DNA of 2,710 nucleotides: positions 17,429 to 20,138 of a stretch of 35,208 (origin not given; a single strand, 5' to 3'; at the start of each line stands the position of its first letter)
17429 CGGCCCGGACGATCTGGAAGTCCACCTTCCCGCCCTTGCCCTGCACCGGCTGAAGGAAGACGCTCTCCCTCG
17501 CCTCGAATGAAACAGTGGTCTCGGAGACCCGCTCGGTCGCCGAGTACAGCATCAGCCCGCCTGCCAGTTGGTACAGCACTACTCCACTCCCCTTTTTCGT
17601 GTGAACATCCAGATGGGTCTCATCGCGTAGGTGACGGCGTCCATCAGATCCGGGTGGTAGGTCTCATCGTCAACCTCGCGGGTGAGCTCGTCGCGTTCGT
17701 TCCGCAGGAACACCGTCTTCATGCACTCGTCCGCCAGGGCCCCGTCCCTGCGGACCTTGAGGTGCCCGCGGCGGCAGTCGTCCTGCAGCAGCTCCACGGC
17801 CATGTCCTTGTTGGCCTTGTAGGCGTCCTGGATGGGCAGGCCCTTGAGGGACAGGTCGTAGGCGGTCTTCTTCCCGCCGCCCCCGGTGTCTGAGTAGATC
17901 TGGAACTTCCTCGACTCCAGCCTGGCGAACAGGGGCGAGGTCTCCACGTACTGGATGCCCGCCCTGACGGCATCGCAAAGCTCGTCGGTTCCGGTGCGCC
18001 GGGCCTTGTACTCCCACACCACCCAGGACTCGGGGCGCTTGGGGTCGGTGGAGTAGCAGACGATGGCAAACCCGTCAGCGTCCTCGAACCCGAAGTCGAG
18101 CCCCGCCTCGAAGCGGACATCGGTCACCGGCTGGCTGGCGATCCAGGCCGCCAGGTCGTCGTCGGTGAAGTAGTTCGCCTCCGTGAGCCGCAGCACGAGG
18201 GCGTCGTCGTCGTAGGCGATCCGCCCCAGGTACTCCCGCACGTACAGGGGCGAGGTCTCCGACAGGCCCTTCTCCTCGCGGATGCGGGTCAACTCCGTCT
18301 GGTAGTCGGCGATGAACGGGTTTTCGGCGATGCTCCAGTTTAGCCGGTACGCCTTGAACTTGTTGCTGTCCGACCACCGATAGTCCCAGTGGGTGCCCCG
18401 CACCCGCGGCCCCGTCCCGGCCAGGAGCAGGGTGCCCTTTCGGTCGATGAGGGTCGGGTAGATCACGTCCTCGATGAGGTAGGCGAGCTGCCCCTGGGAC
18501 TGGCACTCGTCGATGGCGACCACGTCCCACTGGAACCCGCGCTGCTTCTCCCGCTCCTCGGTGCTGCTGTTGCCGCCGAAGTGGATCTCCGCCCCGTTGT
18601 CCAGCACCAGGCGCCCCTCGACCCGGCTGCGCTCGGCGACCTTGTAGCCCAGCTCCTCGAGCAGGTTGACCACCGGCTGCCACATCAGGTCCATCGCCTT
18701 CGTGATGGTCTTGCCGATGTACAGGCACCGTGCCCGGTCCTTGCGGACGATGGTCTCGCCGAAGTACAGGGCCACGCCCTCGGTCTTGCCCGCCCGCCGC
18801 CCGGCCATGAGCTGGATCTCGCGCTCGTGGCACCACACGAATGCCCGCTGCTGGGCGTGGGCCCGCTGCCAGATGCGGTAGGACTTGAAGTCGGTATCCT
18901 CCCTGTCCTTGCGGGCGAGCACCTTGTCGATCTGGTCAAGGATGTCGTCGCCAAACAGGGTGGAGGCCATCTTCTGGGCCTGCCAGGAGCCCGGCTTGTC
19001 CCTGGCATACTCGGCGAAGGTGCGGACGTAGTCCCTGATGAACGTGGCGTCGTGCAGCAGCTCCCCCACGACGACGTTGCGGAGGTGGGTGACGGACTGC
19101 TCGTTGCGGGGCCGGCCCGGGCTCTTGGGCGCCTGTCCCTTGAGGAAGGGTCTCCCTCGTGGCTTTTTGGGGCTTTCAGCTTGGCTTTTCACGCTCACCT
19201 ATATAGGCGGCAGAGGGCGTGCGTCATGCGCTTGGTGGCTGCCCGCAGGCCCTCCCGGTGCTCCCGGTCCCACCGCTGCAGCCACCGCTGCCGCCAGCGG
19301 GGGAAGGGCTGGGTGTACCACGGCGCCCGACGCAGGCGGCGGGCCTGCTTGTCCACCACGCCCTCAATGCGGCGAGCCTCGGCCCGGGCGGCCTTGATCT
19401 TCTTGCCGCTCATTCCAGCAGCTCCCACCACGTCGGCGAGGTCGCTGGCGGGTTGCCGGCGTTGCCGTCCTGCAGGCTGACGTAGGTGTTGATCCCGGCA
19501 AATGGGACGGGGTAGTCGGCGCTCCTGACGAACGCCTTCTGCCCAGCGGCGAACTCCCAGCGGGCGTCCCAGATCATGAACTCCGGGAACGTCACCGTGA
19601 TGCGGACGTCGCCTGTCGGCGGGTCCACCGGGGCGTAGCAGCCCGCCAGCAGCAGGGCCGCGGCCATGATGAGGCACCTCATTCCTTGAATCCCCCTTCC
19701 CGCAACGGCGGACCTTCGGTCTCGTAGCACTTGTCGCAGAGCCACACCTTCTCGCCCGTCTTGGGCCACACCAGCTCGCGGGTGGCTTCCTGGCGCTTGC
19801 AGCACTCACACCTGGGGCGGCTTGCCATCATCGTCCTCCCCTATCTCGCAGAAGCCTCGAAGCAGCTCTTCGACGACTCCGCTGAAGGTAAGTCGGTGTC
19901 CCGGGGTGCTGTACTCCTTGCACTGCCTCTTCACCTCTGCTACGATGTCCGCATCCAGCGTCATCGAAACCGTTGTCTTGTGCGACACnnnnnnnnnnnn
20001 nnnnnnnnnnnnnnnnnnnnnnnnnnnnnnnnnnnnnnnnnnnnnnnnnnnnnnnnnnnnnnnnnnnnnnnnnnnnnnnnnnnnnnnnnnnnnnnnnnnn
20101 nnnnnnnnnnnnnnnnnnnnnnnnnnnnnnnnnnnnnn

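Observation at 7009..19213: Perfectly conserved 12-nt element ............(Y) at four late gene-block boundaries: candidate -10-only late promoter or regulator site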

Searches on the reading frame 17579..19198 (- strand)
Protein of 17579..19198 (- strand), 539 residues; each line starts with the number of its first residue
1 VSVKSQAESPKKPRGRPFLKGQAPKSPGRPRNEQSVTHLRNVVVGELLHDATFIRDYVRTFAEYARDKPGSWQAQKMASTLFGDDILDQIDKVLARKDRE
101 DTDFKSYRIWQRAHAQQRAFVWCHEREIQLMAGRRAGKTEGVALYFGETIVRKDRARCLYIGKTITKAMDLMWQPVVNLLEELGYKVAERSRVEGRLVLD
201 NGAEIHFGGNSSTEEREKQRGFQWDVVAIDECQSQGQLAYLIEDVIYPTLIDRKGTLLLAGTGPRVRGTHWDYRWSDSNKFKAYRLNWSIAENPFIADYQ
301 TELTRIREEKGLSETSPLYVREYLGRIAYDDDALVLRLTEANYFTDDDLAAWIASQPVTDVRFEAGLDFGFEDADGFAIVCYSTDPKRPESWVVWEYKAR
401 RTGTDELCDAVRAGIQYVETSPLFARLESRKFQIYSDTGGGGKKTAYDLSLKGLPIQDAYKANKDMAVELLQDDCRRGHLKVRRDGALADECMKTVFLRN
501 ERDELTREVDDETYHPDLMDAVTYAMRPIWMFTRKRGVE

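Call 7: search_dna_similar(query=window:17579-19198:-, collection=phages, mode=protein, max_rows=20)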
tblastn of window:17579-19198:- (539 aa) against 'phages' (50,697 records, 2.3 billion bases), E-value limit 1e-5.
Records with a match: 4; places in all: 4; records where one place covers at least 80% of the query: 0.
Best place of each record, by identity: <60% 4.
By first word of the organism name: Rhizobium 3; Halorubrum 1.
By host as written in the record: Halorubrum coriense 1; R. phaseoli sv. phaseoli INC 2-5 1; Rhizobium leguminosarum VF39SM 1; - 1.
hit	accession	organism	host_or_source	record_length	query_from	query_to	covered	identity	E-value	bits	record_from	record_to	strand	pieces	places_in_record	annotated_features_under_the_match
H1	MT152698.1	Halorubrum phage Hardycor1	Halorubrum coriense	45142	108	342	44%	28.8%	3e-8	63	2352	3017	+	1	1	terL: large subunit terminase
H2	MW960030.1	Rhizobium phage RHph_X66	R. phaseoli sv. phaseoli INC 2-5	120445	112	262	28%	30.5%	6e-8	62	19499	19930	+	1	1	terminase large subunit protein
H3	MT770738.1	Rhizobium phage B1VFA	Rhizobium leguminosarum VF39SM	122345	112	262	28%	29.8%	1e-7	61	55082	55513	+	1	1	putative terminase large subunit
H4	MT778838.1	Rhizobium phage V1VFA-S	-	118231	112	262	28%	29.8%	1e-7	61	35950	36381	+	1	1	putative terminase large subunit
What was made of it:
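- Tried and rejected: tblastn of TerL against phages gave only hits below 31% identity, to a Halorubrum virus and to Rhizobium phages (call 7).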

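Call 8: search_protein_families(library=pfam, proteins=[window:17579-19198:-], max_evalue=0.01)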
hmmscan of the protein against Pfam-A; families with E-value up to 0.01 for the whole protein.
window:17579-19198:- (539 aa): 1 family
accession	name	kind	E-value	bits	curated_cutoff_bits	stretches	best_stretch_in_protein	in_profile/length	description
PF03237.21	Terminase_6N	-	9.8e-07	29.1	22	1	130-232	2-105/215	Terminase large subunit, T4likevirus-type, N-terminal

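Call 9: find_related_loci(query=window:17579-19198:-, collection=genome_contigs, flank=10000)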
Query window:17579-19198:- (539 aa) in genome_contigs; peptide patterns used: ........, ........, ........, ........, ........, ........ (x = any residue, [..] = any of these).
17 stretches matched a pattern, but none encodes a relative of the query by tblastn (E <= 1e-3).
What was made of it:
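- Tried and rejected: The scan of reference genomes with TerL peptides found no relative (call 9), so no prophage and no host clue.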

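Call 10: find_related_loci(query=window:17579-19198:-, collection=viral_contigs, flank=10000)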
Query window:17579-19198:- (539 aa) in viral_contigs; peptide patterns used: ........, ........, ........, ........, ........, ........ (x = any residue, [..] = any of these).
20 stretches matched a pattern; 3 encode a relative of the query (tblastn E <= 1e-3); 3 distinct loci.
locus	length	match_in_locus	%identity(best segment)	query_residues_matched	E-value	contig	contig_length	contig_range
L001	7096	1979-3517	47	4-531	7e-147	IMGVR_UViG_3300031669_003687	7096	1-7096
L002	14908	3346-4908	42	17-530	4e-146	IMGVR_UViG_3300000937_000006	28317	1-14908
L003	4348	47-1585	46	4-531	3e-149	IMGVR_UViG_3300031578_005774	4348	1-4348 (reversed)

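Call 19: find_homologous_proteins(query=window:17579-19198:-, max_evalue=1e-20)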
Query window:17579-19198:- (539 aa): 224 proteins with E <= 1e-20 among 8000 candidates; the best 120 are listed.
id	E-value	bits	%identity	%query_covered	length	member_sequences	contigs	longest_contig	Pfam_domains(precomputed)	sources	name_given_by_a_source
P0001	0.0e+0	1246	100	100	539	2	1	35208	PF03237.22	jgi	jgi:phage terminase large subunit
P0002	2.1e-270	916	72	99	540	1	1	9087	PF03237.22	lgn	-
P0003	3.7e-258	876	72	98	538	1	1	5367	PF03237.22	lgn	-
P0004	5.2e-246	835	68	100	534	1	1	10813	PF03237.22,PF18932.6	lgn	-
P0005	1.6e-193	662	57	97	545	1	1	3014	-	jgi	jgi:hypothetical protein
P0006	7.1e-179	614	53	96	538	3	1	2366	-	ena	-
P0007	8.0e-179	614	55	95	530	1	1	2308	-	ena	-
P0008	1.2e-178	613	53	99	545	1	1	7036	-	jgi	jgi:hypothetical protein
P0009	6.8e-178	611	54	95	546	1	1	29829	PF03237.22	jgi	jgi:hypothetical protein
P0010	6.5e-177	607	53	98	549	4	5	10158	-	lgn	-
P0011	9.4e-177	607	58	90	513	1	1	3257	-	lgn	-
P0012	1.3e-175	603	52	99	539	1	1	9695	-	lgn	-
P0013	8.0e-175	601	53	91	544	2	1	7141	-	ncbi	-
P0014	5.3e-174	598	52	98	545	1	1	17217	-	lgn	-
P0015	1.7e-173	596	54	92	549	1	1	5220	-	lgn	-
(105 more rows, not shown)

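Call 20: find_encoding_contigs(protein=P0002, flank=10000, max_places=3)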
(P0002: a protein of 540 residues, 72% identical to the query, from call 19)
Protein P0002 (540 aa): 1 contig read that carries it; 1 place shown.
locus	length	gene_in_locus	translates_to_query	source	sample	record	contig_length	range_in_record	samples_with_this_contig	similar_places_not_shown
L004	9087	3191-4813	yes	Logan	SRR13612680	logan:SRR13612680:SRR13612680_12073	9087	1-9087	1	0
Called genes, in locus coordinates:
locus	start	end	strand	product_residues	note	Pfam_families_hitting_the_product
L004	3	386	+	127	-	?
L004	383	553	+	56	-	-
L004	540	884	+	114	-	-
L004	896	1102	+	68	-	-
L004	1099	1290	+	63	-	-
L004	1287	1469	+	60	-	-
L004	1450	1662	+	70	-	-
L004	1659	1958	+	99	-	-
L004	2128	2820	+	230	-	-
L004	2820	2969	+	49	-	-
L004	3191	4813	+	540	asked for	PF03237:Terminase_6N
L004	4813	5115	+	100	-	-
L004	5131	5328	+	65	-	-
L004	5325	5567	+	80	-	-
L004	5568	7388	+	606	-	-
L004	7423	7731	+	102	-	-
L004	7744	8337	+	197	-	-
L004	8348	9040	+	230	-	-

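Call 21: find_encoding_contigs(protein=P0003, flank=10000, max_places=3)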
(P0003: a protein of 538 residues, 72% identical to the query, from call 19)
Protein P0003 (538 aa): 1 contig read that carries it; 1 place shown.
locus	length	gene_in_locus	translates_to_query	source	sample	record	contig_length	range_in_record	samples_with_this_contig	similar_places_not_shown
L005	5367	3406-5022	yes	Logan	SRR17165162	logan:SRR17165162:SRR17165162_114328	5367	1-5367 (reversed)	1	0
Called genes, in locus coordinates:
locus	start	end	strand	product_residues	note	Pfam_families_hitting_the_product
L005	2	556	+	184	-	?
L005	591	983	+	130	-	-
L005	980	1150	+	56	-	-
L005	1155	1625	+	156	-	-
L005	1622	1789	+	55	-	-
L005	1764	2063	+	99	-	-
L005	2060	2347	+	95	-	-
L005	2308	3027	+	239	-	-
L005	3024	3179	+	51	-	-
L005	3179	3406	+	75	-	-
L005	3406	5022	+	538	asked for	PF03237:Terminase_6N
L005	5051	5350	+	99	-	-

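Call 22: find_encoding_contigs(protein=P0004, flank=10000, max_places=3)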
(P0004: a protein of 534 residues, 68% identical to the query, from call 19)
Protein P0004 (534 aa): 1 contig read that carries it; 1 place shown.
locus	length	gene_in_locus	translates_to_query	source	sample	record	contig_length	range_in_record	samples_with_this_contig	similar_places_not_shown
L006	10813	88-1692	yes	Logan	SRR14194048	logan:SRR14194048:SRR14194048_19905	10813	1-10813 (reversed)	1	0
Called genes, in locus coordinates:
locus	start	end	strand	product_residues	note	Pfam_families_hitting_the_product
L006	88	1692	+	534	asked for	PF18932:DUF5681 (weak), PF03237:Terminase_6N (weak)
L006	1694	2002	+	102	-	-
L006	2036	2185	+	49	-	-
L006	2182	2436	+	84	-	-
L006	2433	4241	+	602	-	-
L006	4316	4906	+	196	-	-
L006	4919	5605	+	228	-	-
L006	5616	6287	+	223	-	-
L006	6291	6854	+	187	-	-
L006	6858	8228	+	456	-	-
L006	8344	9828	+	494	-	-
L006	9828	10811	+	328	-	?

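Call 26: search_protein_families(library=pfam, proteins=[L004:2128-2820:+, L005:2308-3027:+, L005:3179-3406:+], max_evalue=10)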
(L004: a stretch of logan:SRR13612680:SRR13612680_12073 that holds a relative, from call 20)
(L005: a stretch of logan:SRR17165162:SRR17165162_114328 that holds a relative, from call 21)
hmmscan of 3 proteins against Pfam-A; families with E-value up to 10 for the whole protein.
L004:2128-2820:+ (230 aa): 0 families

L005:2308-3027:+ (239 aa): 0 families

L005:3179-3406:+ (75 aa): 0 families

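Call 36: find_related_loci(query=A4, collection=metagenome_contigs, flank=10000)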
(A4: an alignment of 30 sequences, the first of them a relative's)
Query A4 (539 aa) in metagenome_contigs; peptide patterns used: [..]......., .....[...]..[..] (x = any residue, [..] = any of these).
508 stretches matched a pattern; 101 encode a relative of the query (tblastn E <= 1e-3); the best 80 are kept; 80 distinct loci.
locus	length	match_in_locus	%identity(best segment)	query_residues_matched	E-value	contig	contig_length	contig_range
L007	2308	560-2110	55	24-535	0e+0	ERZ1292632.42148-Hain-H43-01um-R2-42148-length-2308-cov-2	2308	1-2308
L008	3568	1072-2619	54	26-539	0e+0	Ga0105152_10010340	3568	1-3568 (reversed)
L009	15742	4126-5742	52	1-535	2e-177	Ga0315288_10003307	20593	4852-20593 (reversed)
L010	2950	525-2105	51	18-535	0e+0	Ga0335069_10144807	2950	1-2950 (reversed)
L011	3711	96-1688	51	11-537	2e-176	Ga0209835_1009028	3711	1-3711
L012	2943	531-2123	51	11-537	4e-179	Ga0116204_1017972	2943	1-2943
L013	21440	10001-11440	53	59-536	2e-168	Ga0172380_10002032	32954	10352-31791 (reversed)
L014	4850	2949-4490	50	12-535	4e-172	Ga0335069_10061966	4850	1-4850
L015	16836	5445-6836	51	70-531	2e-159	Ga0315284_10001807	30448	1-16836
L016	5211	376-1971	46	6-535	5e-162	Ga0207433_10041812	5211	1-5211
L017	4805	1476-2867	52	70-531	1e-160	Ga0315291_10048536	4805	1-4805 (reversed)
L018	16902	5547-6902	55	83-529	1e-156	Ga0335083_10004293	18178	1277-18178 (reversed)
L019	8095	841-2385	46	17-530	4e-155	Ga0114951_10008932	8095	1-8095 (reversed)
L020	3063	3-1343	52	86-531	5e-163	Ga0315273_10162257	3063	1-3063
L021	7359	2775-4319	46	17-530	3e-155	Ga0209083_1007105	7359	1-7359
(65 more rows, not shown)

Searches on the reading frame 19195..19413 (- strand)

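Call 26: search_protein_families(library=pfam, proteins=[window:19195-19413:-], max_evalue=10)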
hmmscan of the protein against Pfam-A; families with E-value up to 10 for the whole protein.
window:19195-19413:- (72 aa): 2 families
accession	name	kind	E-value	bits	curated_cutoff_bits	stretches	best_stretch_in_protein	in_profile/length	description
PF16999.10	V-ATPase_G_2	-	0.022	15.8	28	1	4-64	30-88/104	Vacuolar (H+)-ATPase G subunit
PF11796.13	DUF3323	-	0.38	11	26.6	1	8-70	75-134/209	Protein of unknown function N-terminus (DUF3323)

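Call 75: search_protein_families(library=ncbifam, proteins=[window:19195-19413:-], max_evalue=0.01)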
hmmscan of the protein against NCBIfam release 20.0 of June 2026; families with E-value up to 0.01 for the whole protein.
window:19195-19413:- (72 aa): 0 families

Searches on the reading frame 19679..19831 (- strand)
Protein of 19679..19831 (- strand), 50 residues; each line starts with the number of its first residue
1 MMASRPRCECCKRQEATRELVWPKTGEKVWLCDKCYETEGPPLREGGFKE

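Call 8: search_protein_families(library=pfam, proteins=[window:19679-19831:-], max_evalue=0.01)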
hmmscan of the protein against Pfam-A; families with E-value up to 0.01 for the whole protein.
window:19679-19831:- (50 aa): 1 family
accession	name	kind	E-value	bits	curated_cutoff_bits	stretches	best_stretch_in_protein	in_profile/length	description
PF24734.1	DUF7685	-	0.00064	20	27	1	7-38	1-34/43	Domain of unknown function (DUF7685)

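Call 75: search_protein_families(library=ncbifam, proteins=[window:19679-19831:-], max_evalue=0.01)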
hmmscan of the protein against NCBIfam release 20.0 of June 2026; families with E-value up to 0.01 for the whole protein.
window:19679-19831:- (50 aa): 0 families

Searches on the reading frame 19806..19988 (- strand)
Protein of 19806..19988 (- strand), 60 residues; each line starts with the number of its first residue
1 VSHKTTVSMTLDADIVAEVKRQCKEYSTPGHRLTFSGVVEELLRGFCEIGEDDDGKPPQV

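Call 8: search_protein_families(library=pfam, proteins=[window:19806-19988:-], max_evalue=0.01)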
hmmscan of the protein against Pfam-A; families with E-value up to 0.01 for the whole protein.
window:19806-19988:- (60 aa): 1 family
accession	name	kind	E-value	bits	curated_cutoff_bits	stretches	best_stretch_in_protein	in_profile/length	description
PF14384.12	BrnA_antitoxin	-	0.0019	19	26.1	1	3-28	33-58/68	BrnA antitoxin of type II toxin-antitoxin system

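Call 75: search_protein_families(library=ncbifam, proteins=[window:19806-19988:-], max_evalue=0.01)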
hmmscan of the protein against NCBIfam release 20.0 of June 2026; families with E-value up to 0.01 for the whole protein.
window:19806-19988:- (60 aa): 0 families
